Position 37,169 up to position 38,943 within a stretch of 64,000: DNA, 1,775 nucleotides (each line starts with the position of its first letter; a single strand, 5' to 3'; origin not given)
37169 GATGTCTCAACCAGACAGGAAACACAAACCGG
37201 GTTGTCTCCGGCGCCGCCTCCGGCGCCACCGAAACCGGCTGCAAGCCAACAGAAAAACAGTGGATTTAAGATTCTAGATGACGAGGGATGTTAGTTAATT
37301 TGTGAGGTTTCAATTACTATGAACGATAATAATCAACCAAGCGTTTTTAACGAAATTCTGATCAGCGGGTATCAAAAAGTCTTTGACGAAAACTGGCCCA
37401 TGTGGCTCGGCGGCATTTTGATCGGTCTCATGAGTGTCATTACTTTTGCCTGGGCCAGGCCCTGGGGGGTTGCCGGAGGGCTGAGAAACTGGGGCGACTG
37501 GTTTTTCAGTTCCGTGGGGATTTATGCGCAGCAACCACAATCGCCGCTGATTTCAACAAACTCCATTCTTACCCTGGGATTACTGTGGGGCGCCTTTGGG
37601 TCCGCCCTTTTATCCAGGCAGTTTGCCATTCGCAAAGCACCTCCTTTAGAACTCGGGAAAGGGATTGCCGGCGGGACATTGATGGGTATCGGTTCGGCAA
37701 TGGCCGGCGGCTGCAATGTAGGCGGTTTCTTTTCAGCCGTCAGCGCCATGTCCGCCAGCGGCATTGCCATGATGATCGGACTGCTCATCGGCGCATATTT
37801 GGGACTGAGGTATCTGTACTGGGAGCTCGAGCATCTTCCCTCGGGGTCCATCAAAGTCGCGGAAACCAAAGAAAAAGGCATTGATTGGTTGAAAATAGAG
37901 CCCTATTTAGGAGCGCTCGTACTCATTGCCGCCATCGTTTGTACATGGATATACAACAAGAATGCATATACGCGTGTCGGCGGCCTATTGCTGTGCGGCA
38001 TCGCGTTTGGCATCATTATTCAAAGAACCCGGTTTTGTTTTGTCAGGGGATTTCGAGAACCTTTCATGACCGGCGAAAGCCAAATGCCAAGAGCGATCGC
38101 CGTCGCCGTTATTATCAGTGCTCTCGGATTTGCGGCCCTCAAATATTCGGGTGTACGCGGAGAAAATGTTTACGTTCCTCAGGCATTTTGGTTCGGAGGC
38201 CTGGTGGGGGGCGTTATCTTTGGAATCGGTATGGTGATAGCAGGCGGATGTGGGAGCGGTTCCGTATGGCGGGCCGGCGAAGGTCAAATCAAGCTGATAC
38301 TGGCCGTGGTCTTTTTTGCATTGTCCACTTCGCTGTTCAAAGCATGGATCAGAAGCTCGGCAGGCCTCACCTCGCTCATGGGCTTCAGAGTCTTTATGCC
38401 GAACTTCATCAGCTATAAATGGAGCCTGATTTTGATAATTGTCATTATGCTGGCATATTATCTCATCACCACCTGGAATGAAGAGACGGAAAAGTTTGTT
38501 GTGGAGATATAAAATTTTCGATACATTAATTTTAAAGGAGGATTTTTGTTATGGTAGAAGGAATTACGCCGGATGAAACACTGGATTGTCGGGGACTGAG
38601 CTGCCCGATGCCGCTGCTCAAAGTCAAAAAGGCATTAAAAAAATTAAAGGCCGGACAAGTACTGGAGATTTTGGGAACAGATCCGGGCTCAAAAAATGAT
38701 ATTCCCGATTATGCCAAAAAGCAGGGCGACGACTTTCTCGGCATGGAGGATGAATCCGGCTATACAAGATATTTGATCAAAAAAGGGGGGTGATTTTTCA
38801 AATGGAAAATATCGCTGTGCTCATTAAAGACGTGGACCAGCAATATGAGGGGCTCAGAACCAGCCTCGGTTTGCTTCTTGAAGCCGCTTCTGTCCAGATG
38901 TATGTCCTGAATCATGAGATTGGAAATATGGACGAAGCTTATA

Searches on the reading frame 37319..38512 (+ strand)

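Call 37: search_protein_families(library=pfam, proteins=[window:37319-38512:+], max_evalue=0.001)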
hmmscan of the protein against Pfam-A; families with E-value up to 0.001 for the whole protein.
window:37319-38512:+ (397 aa): 1 family
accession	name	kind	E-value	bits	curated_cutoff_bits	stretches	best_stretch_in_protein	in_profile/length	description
PF04143.19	Sulf_transp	-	8.9e-52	177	27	2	16-161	167-310/310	Sulphur transport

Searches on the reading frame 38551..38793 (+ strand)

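Call 37: search_protein_families(library=pfam, proteins=[window:38551-38793:+], max_evalue=0.001)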
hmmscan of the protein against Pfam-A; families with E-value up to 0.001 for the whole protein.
window:38551-38793:+ (80 aa): 1 family
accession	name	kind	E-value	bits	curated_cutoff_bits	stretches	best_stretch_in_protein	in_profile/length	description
PF01206.22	TusA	-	3e-28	97.9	28.6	1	9-78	1-70/70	Sulfurtransferase TusA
